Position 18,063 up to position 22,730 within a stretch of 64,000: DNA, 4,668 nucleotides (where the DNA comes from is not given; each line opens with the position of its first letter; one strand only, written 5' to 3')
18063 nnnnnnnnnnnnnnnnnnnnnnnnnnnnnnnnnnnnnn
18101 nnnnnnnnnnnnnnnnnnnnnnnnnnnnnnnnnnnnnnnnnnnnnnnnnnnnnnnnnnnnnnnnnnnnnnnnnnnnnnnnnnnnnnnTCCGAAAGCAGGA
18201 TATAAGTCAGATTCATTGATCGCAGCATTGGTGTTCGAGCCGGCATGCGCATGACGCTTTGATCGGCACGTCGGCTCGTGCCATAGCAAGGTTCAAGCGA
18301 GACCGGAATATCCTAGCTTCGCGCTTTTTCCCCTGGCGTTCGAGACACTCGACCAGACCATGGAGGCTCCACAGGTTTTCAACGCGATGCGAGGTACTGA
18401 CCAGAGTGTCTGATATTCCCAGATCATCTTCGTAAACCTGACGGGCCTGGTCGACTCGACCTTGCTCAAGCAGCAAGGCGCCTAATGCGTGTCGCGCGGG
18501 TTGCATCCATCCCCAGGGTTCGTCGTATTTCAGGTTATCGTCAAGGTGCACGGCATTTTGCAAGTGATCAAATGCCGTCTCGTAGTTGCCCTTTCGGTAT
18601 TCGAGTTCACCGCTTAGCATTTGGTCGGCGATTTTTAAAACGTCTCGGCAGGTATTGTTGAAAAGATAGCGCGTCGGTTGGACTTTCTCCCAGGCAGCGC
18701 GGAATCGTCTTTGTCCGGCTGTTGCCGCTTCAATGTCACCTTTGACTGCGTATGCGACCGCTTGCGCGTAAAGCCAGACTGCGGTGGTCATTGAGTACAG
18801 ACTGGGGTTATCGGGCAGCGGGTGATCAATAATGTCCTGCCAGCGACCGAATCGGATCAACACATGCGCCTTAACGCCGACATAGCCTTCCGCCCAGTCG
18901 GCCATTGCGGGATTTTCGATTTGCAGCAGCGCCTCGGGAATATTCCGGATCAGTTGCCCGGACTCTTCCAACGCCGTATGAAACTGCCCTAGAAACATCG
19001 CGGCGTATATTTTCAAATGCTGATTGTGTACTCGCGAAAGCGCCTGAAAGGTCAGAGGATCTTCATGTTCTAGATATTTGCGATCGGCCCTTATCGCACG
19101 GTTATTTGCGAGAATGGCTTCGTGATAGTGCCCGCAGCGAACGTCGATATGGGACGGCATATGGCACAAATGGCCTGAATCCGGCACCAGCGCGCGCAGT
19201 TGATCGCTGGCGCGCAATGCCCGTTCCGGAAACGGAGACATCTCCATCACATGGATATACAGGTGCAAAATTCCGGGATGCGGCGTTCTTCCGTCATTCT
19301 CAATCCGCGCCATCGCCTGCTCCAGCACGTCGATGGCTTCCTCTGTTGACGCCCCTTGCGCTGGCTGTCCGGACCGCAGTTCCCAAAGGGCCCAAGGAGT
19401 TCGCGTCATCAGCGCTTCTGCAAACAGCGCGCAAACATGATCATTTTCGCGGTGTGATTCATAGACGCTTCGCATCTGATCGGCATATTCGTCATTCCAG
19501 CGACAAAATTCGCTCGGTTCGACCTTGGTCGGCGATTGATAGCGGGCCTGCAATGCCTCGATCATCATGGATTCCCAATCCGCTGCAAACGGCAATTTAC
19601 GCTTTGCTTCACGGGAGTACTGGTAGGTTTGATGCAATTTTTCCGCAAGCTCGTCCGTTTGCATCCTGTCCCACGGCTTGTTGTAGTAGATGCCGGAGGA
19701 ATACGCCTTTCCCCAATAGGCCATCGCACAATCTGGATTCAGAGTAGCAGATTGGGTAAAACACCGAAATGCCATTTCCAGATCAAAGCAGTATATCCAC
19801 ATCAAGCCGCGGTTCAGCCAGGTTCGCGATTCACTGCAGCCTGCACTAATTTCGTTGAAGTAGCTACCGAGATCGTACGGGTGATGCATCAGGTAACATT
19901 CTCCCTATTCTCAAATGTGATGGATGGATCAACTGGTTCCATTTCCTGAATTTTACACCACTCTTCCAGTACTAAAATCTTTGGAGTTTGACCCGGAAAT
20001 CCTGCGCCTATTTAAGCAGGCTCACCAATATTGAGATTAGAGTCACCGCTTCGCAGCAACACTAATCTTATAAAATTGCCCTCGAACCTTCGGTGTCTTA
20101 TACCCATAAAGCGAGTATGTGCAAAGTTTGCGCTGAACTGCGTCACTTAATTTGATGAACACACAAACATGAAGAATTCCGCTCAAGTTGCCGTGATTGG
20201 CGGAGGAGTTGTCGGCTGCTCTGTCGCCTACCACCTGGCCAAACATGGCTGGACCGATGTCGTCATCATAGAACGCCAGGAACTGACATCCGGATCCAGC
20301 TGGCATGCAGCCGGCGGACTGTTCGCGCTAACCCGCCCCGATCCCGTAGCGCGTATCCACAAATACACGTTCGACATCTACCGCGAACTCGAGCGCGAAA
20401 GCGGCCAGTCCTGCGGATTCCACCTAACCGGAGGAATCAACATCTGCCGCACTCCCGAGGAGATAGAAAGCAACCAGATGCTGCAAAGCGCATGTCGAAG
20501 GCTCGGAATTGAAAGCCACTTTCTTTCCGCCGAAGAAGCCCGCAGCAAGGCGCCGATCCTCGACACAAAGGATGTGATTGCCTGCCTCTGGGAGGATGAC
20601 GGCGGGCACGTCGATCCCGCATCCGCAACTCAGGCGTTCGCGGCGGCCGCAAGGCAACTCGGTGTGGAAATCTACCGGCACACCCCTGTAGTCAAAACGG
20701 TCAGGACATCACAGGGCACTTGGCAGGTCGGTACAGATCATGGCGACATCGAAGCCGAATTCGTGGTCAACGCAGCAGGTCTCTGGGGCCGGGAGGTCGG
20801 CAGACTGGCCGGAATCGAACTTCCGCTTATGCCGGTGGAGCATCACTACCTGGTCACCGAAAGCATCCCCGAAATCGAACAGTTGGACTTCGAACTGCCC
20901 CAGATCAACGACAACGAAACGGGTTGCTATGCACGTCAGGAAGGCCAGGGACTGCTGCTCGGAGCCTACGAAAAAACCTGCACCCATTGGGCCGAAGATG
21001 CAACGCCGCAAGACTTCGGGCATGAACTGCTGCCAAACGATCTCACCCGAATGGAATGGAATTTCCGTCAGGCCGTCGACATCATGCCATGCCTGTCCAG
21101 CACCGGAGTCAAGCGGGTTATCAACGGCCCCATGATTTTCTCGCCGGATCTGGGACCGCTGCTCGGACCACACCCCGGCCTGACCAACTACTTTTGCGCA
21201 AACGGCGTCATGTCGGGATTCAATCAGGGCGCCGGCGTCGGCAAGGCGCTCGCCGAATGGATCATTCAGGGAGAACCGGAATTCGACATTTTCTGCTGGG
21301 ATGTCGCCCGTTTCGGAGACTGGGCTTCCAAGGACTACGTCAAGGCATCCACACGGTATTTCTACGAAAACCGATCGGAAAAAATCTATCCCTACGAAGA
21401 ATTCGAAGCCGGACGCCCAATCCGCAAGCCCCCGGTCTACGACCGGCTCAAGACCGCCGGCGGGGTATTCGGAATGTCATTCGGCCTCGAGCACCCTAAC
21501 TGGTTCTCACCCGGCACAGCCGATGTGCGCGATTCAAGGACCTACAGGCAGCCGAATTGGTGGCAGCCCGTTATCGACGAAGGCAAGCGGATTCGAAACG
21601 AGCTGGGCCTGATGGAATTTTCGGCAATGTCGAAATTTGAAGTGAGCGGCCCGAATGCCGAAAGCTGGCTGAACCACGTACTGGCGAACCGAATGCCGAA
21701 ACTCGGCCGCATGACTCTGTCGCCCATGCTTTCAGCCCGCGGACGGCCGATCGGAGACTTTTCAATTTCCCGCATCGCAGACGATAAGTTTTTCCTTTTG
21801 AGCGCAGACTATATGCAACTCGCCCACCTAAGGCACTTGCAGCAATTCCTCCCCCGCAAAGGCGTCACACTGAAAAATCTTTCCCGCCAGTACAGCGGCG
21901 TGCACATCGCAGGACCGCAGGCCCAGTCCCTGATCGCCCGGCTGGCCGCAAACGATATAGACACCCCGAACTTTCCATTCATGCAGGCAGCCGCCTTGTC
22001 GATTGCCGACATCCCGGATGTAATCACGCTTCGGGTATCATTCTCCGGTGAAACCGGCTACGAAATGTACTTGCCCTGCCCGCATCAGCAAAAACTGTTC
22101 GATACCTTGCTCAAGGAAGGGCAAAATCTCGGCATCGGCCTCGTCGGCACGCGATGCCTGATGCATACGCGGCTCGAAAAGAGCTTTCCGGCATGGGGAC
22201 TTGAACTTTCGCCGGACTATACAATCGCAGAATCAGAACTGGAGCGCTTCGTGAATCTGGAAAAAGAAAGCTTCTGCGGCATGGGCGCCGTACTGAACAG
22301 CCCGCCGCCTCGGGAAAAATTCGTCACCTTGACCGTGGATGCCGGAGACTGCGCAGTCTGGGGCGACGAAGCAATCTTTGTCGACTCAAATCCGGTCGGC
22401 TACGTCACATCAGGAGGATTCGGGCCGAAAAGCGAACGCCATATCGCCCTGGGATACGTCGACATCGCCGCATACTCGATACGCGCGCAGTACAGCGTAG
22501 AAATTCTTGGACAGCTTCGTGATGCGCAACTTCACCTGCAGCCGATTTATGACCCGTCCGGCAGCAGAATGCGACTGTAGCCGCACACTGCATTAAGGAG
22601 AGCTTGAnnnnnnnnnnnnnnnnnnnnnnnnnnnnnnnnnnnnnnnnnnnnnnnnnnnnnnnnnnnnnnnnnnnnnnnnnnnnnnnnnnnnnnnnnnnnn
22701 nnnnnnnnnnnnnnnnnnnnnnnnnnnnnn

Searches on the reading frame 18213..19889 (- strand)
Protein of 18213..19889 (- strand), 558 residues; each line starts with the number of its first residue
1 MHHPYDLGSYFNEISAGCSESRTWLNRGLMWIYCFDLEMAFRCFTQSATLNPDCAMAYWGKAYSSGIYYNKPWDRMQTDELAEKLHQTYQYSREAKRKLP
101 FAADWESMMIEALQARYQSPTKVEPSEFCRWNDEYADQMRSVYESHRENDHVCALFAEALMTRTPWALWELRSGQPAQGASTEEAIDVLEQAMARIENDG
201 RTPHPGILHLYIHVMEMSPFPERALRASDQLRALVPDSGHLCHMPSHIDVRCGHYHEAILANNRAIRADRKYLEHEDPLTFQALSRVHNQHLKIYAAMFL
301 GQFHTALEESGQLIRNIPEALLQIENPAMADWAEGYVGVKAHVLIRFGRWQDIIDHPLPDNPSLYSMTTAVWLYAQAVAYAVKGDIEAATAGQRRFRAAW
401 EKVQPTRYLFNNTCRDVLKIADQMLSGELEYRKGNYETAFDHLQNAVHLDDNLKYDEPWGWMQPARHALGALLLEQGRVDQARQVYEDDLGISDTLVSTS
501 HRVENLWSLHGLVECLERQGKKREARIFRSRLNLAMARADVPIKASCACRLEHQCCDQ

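Call 8: search_protein_families(library=pfam, proteins=[window:18213-19889:-])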
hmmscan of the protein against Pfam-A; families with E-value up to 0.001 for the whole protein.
window:18213-19889:- (558 aa): 7 families
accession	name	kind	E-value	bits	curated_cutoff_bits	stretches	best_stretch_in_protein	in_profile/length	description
PF07719.23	TPR_2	-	3.4e-10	39.7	27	0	22-54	2-34/34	Tetratricopeptide repeat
PF13424.12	TPR_12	-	6.7e-09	36.3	30.1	2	465-526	5-65/77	Tetratricopeptide repeat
PF00515.34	TPR_1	-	7.7e-09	35.4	27.8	0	22-54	2-34/34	Tetratricopeptide repeat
PF14559.12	TPR_19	-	3e-06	27.9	25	0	433-487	4-49/68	Tetratricopeptide repeat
PF13181.12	TPR_8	-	3.2e-05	24.2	25.7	0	465-487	3-25/34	Tetratricopeptide repeat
PF13176.12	TPR_7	-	4.6e-05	23.6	27.9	0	466-493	2-29/36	Tetratricopeptide repeat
PF13374.12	TPR_10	-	0.00077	19.8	27.5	0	465-492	4-31/42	Tetratricopeptide repeat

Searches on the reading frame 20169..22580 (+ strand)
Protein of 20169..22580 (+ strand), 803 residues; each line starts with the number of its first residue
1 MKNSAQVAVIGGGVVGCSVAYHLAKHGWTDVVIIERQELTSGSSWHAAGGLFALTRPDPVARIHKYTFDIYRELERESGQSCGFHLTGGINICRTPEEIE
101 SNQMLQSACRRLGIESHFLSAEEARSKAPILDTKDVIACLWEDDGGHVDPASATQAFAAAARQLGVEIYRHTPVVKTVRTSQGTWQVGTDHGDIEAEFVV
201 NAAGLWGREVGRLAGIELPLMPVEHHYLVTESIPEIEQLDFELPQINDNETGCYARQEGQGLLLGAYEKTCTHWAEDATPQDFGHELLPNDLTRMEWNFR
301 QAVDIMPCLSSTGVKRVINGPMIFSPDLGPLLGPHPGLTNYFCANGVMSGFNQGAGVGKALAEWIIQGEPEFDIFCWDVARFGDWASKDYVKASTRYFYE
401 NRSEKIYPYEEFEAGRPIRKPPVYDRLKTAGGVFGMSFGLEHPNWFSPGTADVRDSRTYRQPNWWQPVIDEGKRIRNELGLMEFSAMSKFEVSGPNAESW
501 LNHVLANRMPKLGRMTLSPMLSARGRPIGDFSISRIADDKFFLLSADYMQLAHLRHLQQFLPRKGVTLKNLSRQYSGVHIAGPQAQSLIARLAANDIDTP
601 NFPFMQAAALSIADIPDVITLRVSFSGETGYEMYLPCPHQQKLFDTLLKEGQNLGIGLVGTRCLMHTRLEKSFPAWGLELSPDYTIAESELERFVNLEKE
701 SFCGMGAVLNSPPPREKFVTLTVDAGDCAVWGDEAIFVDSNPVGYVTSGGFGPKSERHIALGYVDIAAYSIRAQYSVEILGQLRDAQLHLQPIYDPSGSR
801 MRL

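Call 8: search_protein_families(library=pfam, proteins=[window:20169-22580:+])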
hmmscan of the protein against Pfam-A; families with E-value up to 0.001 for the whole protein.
window:20169-22580:+ (803 aa): 11 families
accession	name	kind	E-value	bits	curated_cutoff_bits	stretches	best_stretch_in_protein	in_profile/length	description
PF01266.30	DAO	-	6.4e-76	256.6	27.9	1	7-364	2-353/353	FAD dependent oxidoreductase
PF01571.26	GCV_T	-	6.5e-52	176.7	25.6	1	423-693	1-254/255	Aminomethyltransferase folate-binding domain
PF08669.17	GCV_T_C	-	2.8e-17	62.8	25.9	1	717-795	2-80/80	Glycine cleavage T-protein C-terminal barrel domain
PF16350.10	FAO_M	-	6e-12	46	27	1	368-419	2-54/56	FAD dependent oxidoreductase central domain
PF13738.12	Pyr_redox_3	-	1.9e-07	31.1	30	0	9-40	2-33/305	Pyridine nucleotide-disulphide oxidoreductase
PF00890.30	FAD_binding_2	-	5.6e-07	29.5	20.4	1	7-58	2-53/414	FAD binding domain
PF07992.20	Pyr_redox_2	-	2.3e-06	27.7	26.1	1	5-37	143-174/291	Pyridine nucleotide-disulphide oxidoreductase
PF13450.12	NAD_binding_8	-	1.8e-05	25.4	21.9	1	9-45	1-38/68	NAD(P)-binding Rossmann-like domain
PF00070.33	Pyr_redox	-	5.2e-05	24.1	22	0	7-38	2-32/82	Pyridine nucleotide-disulphide oxidoreductase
PF01494.25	FAD_binding_3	-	7e-05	22.6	22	0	5-44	2-40/349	FAD binding domain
PF12831.13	FAD_oxidored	-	0.00019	21.3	27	0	7-205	2-146/416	FAD dependent oxidoreductase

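Call 16: search_protein_families(library=ncbifam, proteins=[window:20169-22580:+], max_evalue=0.01)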
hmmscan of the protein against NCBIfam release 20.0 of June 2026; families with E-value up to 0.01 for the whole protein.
window:20169-22580:+ (803 aa): 62 families (the best 25 are shown)
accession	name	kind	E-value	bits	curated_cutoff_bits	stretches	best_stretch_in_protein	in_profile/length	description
TIGR01372.1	soxA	subfamily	7.1e-46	156.5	1164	1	463-802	641-995/996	sarcosine oxidase subunit alpha family protein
NF001567.0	PRK00389.1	subfamily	1.3e-40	139.4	300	1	453-796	19-355/359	glycine cleavage system aminomethyltransferase GcvT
NF053776.1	TmaoDeMthMsil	equivalog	1.7e-34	119.4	1100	1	451-800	399-760/763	trimethylamine N-oxide demethylase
TIGR02352.1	thiamin_ThiO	equivalog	7.6e-34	117.3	250.8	1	7-231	1-226/351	glycine oxidase ThiO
NF010093.0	PRK13579.1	equivalog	2.1e-30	105.8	459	1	467-792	40-362/371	glycine cleavage system aminomethyltransferase GcvT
TIGR00528.1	gcvT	equivalog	1.2e-28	100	235.85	1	456-792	20-358/362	glycine cleavage system aminomethyltransferase GcvT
NF008425.0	PRK11259.1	equivalog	4.1e-28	98.4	257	1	3-382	3-375/377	N-methyl-L-tryptophan oxidase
TIGR01373.1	soxB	subfamily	1.2e-25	90.2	529.45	1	2-382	28-399/407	sarcosine oxidase subunit beta family protein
TIGR01377.1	soxA_mon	subfamily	2.1e-19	69.5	479.65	1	7-384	3-377/381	amino oxidase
NF050086.1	pipecolate_AmaA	exception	6.4e-19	67.9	600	2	107-204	141-234/425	L-pipecolate oxidase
TIGR03377.1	glycerol3P_GlpA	equivalog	2.1e-18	66.2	552.8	1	6-226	1-223/530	anaerobic glycerol-3-phosphate dehydrogenase subunit GlpA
NF001933.0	PRK00711.1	subfamily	1.2e-17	64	383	2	61-225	109-275/429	D-amino acid dehydrogenase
NF009133.0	PRK12486.1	equivalog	1.2e-17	63.9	410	1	462-787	38-362/369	dimethylsulfoniopropionate demethylase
TIGR03197.1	MnmC_Cterm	equivalog_domain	1.3e-17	64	174.2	1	6-205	1-201/400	FAD-dependent 5-carboxymethylaminomethyl-2-thiouridine(34) oxidoreductase MnmC1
NF008313.0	PRK11101.1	equivalog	1.4e-16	60.2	425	1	3-229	7-235/548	anaerobic glycerol-3-phosphate dehydrogenase subunit A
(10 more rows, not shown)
